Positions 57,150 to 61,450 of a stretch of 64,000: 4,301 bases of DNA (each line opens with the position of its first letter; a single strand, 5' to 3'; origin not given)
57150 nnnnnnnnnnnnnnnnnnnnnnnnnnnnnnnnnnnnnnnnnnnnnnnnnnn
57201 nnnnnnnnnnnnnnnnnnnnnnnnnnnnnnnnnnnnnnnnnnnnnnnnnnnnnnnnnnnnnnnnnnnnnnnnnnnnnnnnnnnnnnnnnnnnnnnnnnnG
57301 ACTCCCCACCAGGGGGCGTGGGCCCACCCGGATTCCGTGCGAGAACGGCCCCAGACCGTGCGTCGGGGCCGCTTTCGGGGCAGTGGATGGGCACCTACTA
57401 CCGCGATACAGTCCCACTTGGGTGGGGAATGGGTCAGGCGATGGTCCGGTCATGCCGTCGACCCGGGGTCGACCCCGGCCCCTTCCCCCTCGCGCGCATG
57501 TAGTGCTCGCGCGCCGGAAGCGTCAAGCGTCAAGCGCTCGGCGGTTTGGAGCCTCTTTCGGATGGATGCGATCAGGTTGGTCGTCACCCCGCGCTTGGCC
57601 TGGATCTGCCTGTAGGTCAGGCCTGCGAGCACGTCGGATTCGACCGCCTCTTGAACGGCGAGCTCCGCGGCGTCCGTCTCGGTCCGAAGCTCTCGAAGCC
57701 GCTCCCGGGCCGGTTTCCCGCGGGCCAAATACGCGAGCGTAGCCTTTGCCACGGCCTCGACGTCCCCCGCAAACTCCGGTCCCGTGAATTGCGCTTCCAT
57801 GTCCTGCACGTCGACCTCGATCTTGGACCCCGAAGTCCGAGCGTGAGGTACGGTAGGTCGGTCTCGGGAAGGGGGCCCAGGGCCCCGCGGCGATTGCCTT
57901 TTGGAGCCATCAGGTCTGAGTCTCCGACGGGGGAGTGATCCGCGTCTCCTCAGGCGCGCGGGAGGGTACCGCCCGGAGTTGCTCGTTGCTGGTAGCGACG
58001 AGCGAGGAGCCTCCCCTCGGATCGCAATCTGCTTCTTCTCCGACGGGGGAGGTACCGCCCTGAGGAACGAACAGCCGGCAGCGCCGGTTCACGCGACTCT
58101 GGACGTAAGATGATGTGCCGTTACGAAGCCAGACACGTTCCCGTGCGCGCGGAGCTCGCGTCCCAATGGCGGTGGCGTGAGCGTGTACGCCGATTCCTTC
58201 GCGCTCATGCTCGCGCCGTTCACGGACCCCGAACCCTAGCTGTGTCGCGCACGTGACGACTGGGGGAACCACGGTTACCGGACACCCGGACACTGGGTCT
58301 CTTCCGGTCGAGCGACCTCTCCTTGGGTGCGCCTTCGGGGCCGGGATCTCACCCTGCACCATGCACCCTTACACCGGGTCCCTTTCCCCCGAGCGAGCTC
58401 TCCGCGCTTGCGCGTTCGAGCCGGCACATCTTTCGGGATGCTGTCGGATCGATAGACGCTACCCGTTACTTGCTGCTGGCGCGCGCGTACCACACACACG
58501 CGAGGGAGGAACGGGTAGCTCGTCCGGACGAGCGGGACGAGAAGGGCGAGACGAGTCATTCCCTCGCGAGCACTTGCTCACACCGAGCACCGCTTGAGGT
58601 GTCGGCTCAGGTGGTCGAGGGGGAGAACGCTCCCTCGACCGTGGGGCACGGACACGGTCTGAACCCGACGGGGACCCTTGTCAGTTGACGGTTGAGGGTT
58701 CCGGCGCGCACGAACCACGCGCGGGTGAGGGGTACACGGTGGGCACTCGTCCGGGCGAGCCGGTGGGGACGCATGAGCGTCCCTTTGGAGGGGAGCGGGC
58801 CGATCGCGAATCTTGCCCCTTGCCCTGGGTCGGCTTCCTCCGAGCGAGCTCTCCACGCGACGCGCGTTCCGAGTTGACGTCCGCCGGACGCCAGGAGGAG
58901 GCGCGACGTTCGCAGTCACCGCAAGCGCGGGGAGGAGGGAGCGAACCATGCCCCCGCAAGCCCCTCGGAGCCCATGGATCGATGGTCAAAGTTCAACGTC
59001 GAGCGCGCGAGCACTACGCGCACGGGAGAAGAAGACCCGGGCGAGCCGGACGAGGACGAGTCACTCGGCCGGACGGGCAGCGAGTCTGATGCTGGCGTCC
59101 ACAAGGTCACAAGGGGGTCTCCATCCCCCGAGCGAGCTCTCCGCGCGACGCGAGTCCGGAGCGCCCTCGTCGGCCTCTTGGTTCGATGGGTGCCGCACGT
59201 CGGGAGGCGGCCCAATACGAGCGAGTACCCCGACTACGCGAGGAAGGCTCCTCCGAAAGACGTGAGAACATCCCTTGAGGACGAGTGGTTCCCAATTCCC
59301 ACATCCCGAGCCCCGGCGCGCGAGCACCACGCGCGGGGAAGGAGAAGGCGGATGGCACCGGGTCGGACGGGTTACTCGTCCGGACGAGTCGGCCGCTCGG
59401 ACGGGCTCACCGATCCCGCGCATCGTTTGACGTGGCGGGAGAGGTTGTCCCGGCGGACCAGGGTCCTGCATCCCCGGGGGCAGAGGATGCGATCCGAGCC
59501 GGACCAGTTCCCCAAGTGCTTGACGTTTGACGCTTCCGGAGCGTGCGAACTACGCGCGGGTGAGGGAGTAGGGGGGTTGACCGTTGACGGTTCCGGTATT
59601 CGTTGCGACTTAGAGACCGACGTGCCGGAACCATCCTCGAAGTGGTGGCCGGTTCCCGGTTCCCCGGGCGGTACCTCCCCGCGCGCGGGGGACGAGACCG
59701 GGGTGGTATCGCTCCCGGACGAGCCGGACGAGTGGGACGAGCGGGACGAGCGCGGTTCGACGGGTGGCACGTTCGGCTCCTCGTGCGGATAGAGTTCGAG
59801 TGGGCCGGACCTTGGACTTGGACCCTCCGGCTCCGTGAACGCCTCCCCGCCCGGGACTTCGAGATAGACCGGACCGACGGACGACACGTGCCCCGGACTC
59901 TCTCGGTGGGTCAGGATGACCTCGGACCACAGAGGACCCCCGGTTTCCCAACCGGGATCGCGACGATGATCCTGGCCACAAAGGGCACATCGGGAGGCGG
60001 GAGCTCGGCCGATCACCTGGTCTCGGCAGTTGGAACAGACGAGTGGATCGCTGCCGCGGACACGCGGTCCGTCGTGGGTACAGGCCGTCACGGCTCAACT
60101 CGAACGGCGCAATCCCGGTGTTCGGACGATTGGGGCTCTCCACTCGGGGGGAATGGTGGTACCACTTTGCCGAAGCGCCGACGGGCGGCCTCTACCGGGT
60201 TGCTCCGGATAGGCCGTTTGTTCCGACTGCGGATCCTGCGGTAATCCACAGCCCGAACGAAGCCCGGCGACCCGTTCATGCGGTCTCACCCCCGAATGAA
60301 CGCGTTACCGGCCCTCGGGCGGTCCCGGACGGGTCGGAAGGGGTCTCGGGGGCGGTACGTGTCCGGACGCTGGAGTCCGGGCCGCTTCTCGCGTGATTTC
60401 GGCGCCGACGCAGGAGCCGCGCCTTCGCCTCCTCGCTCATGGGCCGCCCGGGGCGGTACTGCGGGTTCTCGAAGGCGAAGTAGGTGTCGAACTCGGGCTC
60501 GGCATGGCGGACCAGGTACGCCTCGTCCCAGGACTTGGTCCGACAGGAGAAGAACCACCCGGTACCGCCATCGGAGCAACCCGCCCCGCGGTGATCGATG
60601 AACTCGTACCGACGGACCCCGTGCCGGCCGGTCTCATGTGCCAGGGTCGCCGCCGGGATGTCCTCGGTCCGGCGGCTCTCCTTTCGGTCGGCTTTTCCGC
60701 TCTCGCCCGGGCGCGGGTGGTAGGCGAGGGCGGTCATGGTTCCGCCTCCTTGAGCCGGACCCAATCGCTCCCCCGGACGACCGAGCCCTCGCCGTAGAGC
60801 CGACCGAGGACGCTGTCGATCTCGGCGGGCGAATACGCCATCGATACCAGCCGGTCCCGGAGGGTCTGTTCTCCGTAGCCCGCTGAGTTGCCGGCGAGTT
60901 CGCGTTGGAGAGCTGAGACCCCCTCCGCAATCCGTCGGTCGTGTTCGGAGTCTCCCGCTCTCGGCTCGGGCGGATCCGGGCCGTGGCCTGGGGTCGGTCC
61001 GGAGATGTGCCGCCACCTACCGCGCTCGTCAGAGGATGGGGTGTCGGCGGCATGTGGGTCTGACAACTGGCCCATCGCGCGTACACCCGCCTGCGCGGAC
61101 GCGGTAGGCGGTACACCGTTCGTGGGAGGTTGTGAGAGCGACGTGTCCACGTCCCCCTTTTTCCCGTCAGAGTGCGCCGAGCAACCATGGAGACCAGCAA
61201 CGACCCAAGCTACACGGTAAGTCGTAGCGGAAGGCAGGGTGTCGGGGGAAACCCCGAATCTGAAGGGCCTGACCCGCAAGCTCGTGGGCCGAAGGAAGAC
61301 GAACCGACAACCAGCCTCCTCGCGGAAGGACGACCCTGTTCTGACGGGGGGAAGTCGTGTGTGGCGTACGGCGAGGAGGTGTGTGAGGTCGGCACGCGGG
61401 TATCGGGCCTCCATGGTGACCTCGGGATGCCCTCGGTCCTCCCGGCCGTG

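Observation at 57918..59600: Dense cluster of GC-rich repeat families and perfect palindromes in a 2-kb ORF-poor region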

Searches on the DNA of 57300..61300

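Call 53: search_rna_families(source=window, start=57300, end=61300, threshold=evalue, max_evalue=10)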
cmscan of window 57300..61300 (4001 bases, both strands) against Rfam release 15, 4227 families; matches with E-value up to 10: 3.
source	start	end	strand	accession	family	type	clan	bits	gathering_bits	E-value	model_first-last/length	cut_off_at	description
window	60103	60214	+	RF01552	TB9Cs1H2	Gene; snRNA; snoRNA; HACA-box;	-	18.2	35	7.9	1-86/86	no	Trypanosomatid snoRNA TB9Cs1H2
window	57620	57711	+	RF00510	Tombus_IRE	Cis-reg;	-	18.1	45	6.2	1-94/94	no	Tombusvirus internal replication element (IRE)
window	58909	58966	+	RF02421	Bp1_684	Gene; sRNA;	-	17.5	44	1.6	1-113/113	no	Burkholderia sRNA Bp1_Cand684_SIPHT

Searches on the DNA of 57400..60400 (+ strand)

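Call 16: search_dna_similar(query=window:57400-60400:+, collection=plasmids, mode=distant, max_rows=15)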
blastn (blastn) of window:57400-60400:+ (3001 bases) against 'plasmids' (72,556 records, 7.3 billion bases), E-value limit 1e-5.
No match.

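Call 17: search_dna_similar(query=window:57400-60400:+, collection=phages, mode=distant, max_rows=15)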
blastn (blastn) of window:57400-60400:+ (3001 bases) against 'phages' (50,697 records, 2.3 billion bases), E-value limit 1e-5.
No match.

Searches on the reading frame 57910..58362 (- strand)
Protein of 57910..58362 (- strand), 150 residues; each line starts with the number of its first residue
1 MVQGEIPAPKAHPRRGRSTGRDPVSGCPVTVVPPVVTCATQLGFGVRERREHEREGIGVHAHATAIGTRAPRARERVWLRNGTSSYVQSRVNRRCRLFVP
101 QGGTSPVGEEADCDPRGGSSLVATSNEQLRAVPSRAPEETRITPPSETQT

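Call 40: search_protein_families(library=pfam, proteins=[window:57910-58362:-], max_evalue=1)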
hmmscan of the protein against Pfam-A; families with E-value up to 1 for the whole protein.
window:57910-58362:- (150 aa): 0 families

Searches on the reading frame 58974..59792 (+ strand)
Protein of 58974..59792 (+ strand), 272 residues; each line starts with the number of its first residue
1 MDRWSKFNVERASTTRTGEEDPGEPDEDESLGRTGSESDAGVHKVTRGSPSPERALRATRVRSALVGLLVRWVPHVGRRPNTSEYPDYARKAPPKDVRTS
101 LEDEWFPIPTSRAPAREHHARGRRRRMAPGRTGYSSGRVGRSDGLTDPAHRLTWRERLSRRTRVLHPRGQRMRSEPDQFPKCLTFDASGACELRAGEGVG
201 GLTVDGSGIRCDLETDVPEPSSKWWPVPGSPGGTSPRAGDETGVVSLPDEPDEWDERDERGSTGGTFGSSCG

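Call 10: search_protein_families(library=pfam, proteins=[window:58974-59792:+], max_evalue=0.01)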
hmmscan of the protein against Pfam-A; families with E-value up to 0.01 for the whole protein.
window:58974-59792:+ (272 aa): 0 families

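Call 41: search_protein_families(library=phrogs, proteins=[window:58974-59792:+], max_evalue=0.01)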
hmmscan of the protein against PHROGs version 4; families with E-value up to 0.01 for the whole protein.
window:58974-59792:+ (272 aa): 0 families

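Call 61: search_protein_representatives(protein=window:58974-59792:+)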
Query: 272 residues. Proteins with E-value up to 0.001 (for the whole library): 2; up to 1e-10: 2; up to 1e-30: 2. The best 2 are listed.
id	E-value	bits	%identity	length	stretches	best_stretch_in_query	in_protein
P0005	1.2e-117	408.9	93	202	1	1-202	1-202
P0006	1.6e-37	145.9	87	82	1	172-253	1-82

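Call 62: find_encoding_contigs(protein=P0005, flank=10000)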
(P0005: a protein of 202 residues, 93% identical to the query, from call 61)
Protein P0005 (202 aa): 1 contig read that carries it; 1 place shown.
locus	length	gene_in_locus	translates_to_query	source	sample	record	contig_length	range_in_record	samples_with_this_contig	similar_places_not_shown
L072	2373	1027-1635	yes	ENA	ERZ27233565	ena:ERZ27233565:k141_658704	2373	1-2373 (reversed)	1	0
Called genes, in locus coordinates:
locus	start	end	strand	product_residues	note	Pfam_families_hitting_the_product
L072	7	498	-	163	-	-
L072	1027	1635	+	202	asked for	-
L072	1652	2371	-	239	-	?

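Call 64: find_encoding_contigs(protein=P0006, flank=10000)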
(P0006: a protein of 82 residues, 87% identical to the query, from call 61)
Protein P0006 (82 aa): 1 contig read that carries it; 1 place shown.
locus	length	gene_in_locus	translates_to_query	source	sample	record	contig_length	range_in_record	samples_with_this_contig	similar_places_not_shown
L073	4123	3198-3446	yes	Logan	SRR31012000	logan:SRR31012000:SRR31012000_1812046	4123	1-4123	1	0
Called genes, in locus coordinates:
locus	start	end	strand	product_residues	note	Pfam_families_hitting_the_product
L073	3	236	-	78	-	?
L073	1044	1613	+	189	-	-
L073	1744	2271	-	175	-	-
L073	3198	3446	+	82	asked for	-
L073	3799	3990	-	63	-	-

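Call 71: search_protein_families(library=pfam, proteins=[L072:1652-2371:-, L072:7-498:-, L073:1044-1613:+], max_evalue=0.1)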
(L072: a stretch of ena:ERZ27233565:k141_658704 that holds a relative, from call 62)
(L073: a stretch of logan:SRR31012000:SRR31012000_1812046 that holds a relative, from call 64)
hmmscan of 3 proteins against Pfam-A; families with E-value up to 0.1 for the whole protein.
L072:1652-2371:- (239 aa): 1 family
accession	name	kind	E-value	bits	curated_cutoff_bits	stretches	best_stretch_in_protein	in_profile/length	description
PF03050.20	DDE_Tnp_IS66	-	5.8e-05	23.1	23.1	1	145-199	229-283/284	Transposase IS66 family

L072:7-498:- (163 aa): 0 families

L073:1044-1613:+ (189 aa): 0 families
